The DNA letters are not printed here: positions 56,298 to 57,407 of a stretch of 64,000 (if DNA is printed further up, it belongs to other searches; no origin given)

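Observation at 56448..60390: DUF692 (MbnB/TglH-like) protein translationally coupled to a glycosyltransferase, methyltransferase and sugar aminotransferase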

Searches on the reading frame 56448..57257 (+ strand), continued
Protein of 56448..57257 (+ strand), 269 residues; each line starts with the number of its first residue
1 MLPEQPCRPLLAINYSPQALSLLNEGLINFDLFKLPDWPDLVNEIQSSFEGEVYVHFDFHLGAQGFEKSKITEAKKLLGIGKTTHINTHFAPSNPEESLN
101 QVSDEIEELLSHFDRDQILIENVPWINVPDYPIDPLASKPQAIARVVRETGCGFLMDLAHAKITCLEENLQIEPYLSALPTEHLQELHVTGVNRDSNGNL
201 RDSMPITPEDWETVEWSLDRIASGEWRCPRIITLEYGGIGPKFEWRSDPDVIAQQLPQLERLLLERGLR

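Call 67: search_protein_families(library=pfam, proteins=[L045:10789-11967:+, L045:12021-13223:+, L045:13241-14218:+, L045:14264-15754:-, L045:6826-9537:-, L086:3478-4686:+, L086:4742-5338:+, L086:934-2256:-, L040:10127-11299:-, L066:143-1405:+], max_evalue=0.00001)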
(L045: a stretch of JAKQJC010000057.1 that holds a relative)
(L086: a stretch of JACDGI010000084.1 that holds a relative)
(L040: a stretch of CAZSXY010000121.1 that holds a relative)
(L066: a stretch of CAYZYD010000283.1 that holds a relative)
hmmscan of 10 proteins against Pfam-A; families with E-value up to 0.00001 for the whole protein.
L045:10789-11967:+ (393 aa): 1 family
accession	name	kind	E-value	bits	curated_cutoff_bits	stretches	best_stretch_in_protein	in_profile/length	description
PF04055.27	Radical_SAM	-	5.5e-11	43.4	29.5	1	148-305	5-153/166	Radical SAM superfamily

L045:12021-13223:+ (401 aa): 3 families
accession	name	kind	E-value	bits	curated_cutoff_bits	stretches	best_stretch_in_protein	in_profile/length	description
PF00534.26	Glycos_transf_1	-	9.8e-17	61.5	26.4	1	211-303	77-169/172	Glycosyl transferases group 1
PF13692.12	Glyco_trans_1_4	-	1.9e-12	48.1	27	1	164-292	2-142/142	Glycosyl transferases group 1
PF13524.12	Glyco_trans_1_2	-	4.3e-08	33.7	25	1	185-310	8-133/144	Glycosyl transferase-like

L045:13241-14218:+ (326 aa): 3 families
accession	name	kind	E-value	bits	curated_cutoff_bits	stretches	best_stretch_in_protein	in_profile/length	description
PF00535.33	Glycos_transf_2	-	3.8e-27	95.7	23.3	1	17-148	1-130/168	Glycosyl transferase family 2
PF13641.12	Glyco_tranf_2_3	-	2.5e-15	57.5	27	1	16-223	3-214/230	Glycosyltransferase like family 2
PF10111.15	Glyco_tranf_2_2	-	2.2e-07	31.1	27.3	1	17-148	1-138/276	Glycosyltransferase like family 2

L045:14264-15754:- (496 aa): 2 families
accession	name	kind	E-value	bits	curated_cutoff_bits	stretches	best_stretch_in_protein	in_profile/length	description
PF13440.11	Polysacc_synt_3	-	2.9e-16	60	23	1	54-339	18-292/293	Polysaccharide biosynthesis protein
PF01943.22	Polysacc_synt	-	6.5e-10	39.3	28.2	1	11-288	3-271/274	Polysaccharide biosynthesis protein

L045:6826-9537:- (903 aa): 1 family
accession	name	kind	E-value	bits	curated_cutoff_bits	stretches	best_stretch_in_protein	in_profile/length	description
PF00852.26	Glyco_transf_10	-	1.5e-14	54.5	23.9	1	636-779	3-136/182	Glycosyltransferase family 10 (fucosyltransferase) C-term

L086:3478-4686:+ (403 aa): 5 families
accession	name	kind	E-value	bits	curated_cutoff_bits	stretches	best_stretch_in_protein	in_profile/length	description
PF13692.12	Glyco_trans_1_4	-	7.5e-28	98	27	1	229-364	2-142/142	Glycosyl transferases group 1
PF13439.12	Glyco_transf_4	-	3.3e-13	50.5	28.5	1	22-217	8-168/170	Glycosyltransferase Family 4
PF00534.26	Glycos_transf_1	-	4.3e-12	46.3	26.4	1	229-377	16-171/172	Glycosyl transferases group 1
PF13524.12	Glyco_trans_1_2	-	1.2e-10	41.9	25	1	257-393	9-143/144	Glycosyl transferase-like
PF13579.12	Glyco_trans_4_4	-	1.5e-08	35.6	29.7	1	22-214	7-158/158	Glycosyl transferase 4-like domain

L086:4742-5338:+ (199 aa): 1 family
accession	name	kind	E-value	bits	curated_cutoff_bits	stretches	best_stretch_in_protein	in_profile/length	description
PF00440.29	TetR_N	-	2.3e-15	56.6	24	1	16-62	2-47/47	Bacterial regulatory proteins, tetR family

L086:934-2256:- (440 aa): 3 families
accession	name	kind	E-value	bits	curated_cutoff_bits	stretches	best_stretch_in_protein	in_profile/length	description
PF03471.22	CorC_HlyC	-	1.5e-22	79.9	27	1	339-414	2-79/81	Transporter associated domain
PF01595.25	CNNM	-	1.6e-20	74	28.4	1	9-185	4-181/181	Cyclin M transmembrane N-terminal domain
PF00571.33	CBS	-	2.9e-18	66.4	24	2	200-258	1-56/57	CBS domain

L040:10127-11299:- (390 aa): 6 families
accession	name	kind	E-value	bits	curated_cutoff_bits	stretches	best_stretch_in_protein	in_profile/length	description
PF00534.26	Glycos_transf_1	-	3.7e-35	121.4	26.4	1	212-360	13-170/172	Glycosyl transferases group 1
PF13692.12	Glyco_trans_1_4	-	3.2e-31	108.9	27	1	216-347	3-141/142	Glycosyl transferases group 1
PF13439.12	Glyco_transf_4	-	4.9e-22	79.2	28.5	1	27-192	1-169/170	Glycosyltransferase Family 4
PF13579.12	Glyco_trans_4_4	-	1.7e-11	45.2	29.7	1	29-181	2-149/158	Glycosyl transferase 4-like domain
PF13524.12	Glyco_trans_1_2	-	6e-09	36.4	25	1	235-362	9-128/144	Glycosyl transferase-like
PF20706.3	GT4-conflict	-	1.5e-07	31.2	26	1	274-322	273-321/385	Family 4 Glycosyltransferase in conflict systems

L066:143-1405:+ (421 aa): 7 families
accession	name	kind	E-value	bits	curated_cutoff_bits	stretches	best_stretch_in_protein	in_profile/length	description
PF00158.32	Sigma54_activat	-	7.9e-69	231.1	20.2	1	125-291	1-167/168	Sigma-54 interaction domain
PF14532.12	Sigma54_activ_2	-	2.9e-19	70.1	25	1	126-296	1-138/138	Sigma-54 interaction domain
PF25601.1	AAA_lid_14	-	3.4e-17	62.5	27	1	297-370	1-82/87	AAA+ ATPase lid domain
PF02954.25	HTH_8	-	4.7e-14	52.3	22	1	377-417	1-41/42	Bacterial regulatory protein, Fis family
PF07728.20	AAA_5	-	1.9e-08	34.8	22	1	149-268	2-124/139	AAA domain (dynein-related subfamily)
PF13185.12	GAF_2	-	6.7e-07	30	28.6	1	9-100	45-136/136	GAF domain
PF01590.32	GAF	-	1.2e-06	29.6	22.4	1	14-99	51-133/133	GAF domain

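Call 79: search_protein_families(library=pfam, proteins=[P0086, P0045, P0022, P0006], max_evalue=0.01)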
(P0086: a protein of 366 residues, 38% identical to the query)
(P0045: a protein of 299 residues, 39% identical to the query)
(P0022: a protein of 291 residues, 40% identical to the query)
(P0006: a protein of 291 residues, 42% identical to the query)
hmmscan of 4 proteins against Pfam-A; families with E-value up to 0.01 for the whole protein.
P0086 (366 aa): 1 family
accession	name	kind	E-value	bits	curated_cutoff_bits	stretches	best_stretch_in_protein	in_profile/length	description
PF05114.20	MbnB_TglH_ChrH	-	4.3e-11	43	25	1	138-313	61-231/263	RiPP precursor modification enzyme MbnB/TglH/ChrH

P0045 (299 aa): 2 families
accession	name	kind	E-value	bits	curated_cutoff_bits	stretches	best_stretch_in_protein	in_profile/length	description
PF05114.20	MbnB_TglH_ChrH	-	1.2e-10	41.6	25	1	82-229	66-212/263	RiPP precursor modification enzyme MbnB/TglH/ChrH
PF01261.30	AP_endonuc_2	-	0.00016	21.9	31.1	1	89-248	72-220/249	Xylose isomerase-like TIM barrel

P0022 (291 aa): 1 family
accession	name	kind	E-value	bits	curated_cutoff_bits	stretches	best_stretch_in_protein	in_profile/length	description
PF05114.20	MbnB_TglH_ChrH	-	1.5e-15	57.7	25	1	89-218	104-232/263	RiPP precursor modification enzyme MbnB/TglH/ChrH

P0006 (291 aa): 1 family
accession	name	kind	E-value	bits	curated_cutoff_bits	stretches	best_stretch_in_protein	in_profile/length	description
PF05114.20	MbnB_TglH_ChrH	-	4.4e-07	29.9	25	1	135-239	128-230/263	RiPP precursor modification enzyme MbnB/TglH/ChrH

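Call 80: search_protein_representatives(alignment_id=A1)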
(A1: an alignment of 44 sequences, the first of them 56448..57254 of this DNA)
Query: 44 sequences, 271 profile positions. Proteins with E-value up to 0.001 (for the whole library): 2806; up to 1e-10: 802; up to 1e-30: 289. The best 150 are listed.
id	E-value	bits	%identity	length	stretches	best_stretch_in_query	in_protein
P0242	8.1e-106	369.6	-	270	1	1-267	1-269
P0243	1.7e-104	365.3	-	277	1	1-268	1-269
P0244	7.8e-102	356.6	-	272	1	1-267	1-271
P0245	2.1e-100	351.9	-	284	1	1-268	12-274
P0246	2.7e-100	351.5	-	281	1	1-269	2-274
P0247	7.2e-100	350.1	-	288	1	2-268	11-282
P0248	3.7e-99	347.8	-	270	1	1-268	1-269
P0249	7.8e-99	346.7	-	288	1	1-268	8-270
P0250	1.3e-98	346.1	-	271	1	1-268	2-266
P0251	6.1e-98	343.8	-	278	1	1-267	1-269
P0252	2.4e-97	341.9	-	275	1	1-268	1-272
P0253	8.7e-97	340.0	-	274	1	1-267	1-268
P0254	9.5e-97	339.9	-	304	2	2-180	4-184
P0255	1.6e-96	339.2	-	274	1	1-268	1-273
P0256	3.3e-96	338.2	-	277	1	1-268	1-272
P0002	9.6e-88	310.4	-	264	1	2-269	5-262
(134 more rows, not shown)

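Call 87: search_protein_families(library=ncbifam, proteins=[L045:10789-11967:+, L088:2811-3818:+, L032:12668-13357:+, L024:12014-12736:+, L066:4698-5876:+], max_evalue=0.00001)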
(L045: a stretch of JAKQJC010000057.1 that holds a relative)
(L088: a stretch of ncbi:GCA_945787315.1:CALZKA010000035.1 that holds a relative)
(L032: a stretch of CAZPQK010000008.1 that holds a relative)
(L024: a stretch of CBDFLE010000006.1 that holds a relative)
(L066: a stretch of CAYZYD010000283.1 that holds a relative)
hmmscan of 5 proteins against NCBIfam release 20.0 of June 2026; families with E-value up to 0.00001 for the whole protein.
L045:10789-11967:+ (393 aa): 0 families

L088:2811-3818:+ (336 aa): 8 families
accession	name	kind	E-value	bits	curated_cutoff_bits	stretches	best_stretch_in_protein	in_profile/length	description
NF009803.0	PRK13287.1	equivalog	5.1e-32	110.9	406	1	9-277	17-264/333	formamidase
NF009802.0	PRK13286.1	equivalog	1.2e-22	80.4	427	1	46-296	49-284/345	aliphatic amidase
NF040852.1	nitrile_Arch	equivalog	2.4e-22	79.3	500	1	48-279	34-244/262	nitrilase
TIGR03381.1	agmatine_aguB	equivalog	7.2e-20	71.5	410.25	1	68-281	51-264/279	N-carbamoylputrescine amidase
NF033621.1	de_GSH_amidase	exception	6.7e-17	61.7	355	1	104-281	83-246/260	deaminated glutathione amidase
NF043013.1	DeGluthAmidYersProt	equivalog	1.3e-16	60.6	500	1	48-279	35-259/278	deaminated glutathione amidase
TIGR00546.1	lnt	equivalog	6.3e-12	45.4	132.9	1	36-225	192-379/395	apolipoprotein N-acyltransferase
NF007757.0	PRK10438.1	equivalog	8.9e-10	38.2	249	1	164-280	136-242/256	amidohydrolase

L032:12668-13357:+ (230 aa): 3 families
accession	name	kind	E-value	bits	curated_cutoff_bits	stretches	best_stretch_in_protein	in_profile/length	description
NF006902.0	PRK09393.1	equivalog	3.7e-20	72.4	425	1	67-218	49-198/327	transcriptional regulator FtrA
NF052371.1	TransRegGbdRPseu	equivalog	1.3e-09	37.6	480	1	67-206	55-191/365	choline metabolism transcriptional regulator GbdR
TIGR01383.1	not_thiJ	equivalog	1.3e-08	34.8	131.25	1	38-210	9-176/180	DJ-1 family glyoxalase III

L024:12014-12736:+ (241 aa): 15 families
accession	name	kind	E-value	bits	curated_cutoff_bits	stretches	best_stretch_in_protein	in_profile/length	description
NF045667.1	MTase_DVU1556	equivalog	1.6e-14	53.9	155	1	47-173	10-129/213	DVU_1556 family methyltransferase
NF043040.1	corrin_prot_MT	hypoth_equivalog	2.4e-12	46.8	180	1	61-169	41-153/216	corrinoid protein-associated methyltransferase CpaM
NF045825.1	FAmtase_mtf2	equivalog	1e-09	38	400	1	57-169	54-164/248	fatty-acid O-methyltransferase Mtf2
NF041537.1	ArsM_AhpD_UU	exception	1.5e-08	33.8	510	1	61-176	76-193/345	arsenite methyltransferase/AhpD domain selenoprotein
NF047649.1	MTase_UXPK_star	exception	4e-08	32.6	460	1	62-165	78-183/283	methyltransferase/UXPK-star double selenoprotein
TIGR01934.1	MenG_MenH_UbiE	subfamily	4.6e-08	32.6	158.35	1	59-193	37-169/223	ubiquinone/menaquinone biosynthesis methyltransferase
NF040539.1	AST_met_ArsM_2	exception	4.9e-08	33.1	240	1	61-165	56-165/262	putative arsinothricin biosynthesis methyltransferase ArsM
NF001244.0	PRK00216.1-5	equivalog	8.4e-08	31.8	216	1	58-192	45-180/236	bifunctional demethylmenaquinone methyltransferase/2-methoxy-6-polyprenyl-1,4-benzoquinol methylase UbiE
NF008300.0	PRK11088.1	equivalog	1.2e-07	31.5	303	1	62-166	86-190/272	23S rRNA (guanine(745)-N(1))-methyltransferase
NF045823.1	PthPhpthDimycoMt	equivalog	4.2e-07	29.4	300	1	58-170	63-173/256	phthiotriol/phenolphthiotriol dimycocerosates methyltransferase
TIGR04074.1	bacter_Hen1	equivalog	1.7e-06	26.8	340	1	8-110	225-330/462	3' terminal RNA ribose 2'-O-methyltransferase Hen1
NF041820.1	daptide_MTase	equivalog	1.8e-06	27.6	175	1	62-170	37-149/243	daptide-type RiPP biosynthesis methyltransferase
NF041536.1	ArsM_DUF2284_UU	exception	5.6e-06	25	575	1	61-169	76-186/459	arsenite methyltransferase/DUF2284 domain selenoprotein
NF001241.0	PRK00216.1-2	equivalog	6.6e-06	25.9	327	1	58-197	48-179/231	demethylmenaquinone methyltransferase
NF041255.1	mycofact_MftM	equivalog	9.2e-06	25.2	200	0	57-184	135-262/289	mycofactocin oligosaccharide methyltransferase MftM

L066:4698-5876:+ (393 aa): 7 families
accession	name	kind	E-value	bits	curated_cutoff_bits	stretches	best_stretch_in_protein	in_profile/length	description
TIGR03588.1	PseC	equivalog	7.8e-79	265.3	423.5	1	8-377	2-365/380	UDP-4-amino-4,6-dideoxy-N-acetyl-beta-L-altrosamine transaminase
NF008658.2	PRK11658.1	equivalog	2.4e-77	260.1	631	1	7-379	4-364/379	UDP-4-amino-4-deoxy-L-arabinose aminotransferase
TIGR04181.1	NHT_00031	hypoth_equivalog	3.8e-55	187.2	420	1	8-349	1-338/359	LegC family aminotransferase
NF008687.0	PRK11706.1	equivalog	9e-43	146.4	375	1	8-375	2-357/375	dTDP-4-amino-4,6-dideoxygalactose transaminase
TIGR02379.1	ECA_wecE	subfamily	3.9e-35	121.3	434.85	1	8-346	2-330/376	dTDP-4-amino-4,6-dideoxy-D-glucose transaminase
NF011936.0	PRK15407.1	equivalog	1.5e-32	112.9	423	1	4-333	33-376/440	lipopolysaccharide biosynthesis protein RfbH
TIGR04427.1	PLP_DesI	equivalog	4.1e-32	111.7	650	1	13-340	26-333/390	dTDP-4-dehydro-6-deoxyglucose aminotransferase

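Call 88: search_protein_families(library=padloc, proteins=[window:56448-57254:+], max_evalue=0.001)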
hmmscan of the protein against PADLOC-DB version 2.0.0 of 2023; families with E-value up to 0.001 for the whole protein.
window:56448-57254:+ (269 aa): 0 families

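Call 89: search_protein_families(library=pfam, proteins=[L087:2802-3365:+, L087:2309-2779:+, L066:2314-2721:-, L024:5378-7129:+, L024:2661-5267:+], max_evalue=0.001)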
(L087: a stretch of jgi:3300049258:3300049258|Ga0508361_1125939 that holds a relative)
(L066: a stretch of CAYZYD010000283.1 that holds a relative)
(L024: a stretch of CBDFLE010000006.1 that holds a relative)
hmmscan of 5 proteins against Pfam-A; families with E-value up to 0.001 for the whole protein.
L087:2802-3365:+ (188 aa): 0 families

L087:2309-2779:+ (157 aa): 2 families
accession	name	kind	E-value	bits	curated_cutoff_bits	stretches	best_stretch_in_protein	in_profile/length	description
PF12680.13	SnoaL_2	-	2.5e-13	50.9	27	1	11-109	3-102/102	SnoaL-like domain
PF07366.18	SnoaL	-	0.00098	19.4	28.4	0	8-115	3-119/126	SnoaL-like polyketide cyclase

L066:2314-2721:- (135 aa): 0 families

L024:5378-7129:+ (584 aa): 6 families
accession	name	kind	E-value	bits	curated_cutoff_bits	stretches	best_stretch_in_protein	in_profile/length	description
PF12833.13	HTH_18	-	2.5e-15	57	33.6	1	66-130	16-80/80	Helix-turn-helix domain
PF13424.12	TPR_12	-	8.9e-11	42.3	30.1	1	303-373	2-72/77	Tetratricopeptide repeat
PF10345.15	Cohesin_load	-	1.2e-06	27.7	25.8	1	424-555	353-495/585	Cohesin loading factor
PF00515.34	TPR_1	-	1.7e-05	24.8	27.8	0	305-330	2-27/34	Tetratricopeptide repeat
PF07719.23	TPR_2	-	1.8e-05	24.9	27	0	305-332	2-29/34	Tetratricopeptide repeat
PF17874.7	TPR_MalT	-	0.00026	20.8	45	1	347-491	162-305/336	MalT-like TPR region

L024:2661-5267:+ (869 aa): 2 families
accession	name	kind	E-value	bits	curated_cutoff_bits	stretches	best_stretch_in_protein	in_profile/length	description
PF12704.14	MacB_PCD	-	6.4e-32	112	27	2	68-291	4-204/207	MacB-like periplasmic core domain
PF02687.27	FtsX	-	4.4e-27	95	25.5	2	748-859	2-117/120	FtsX-like permease C-terminal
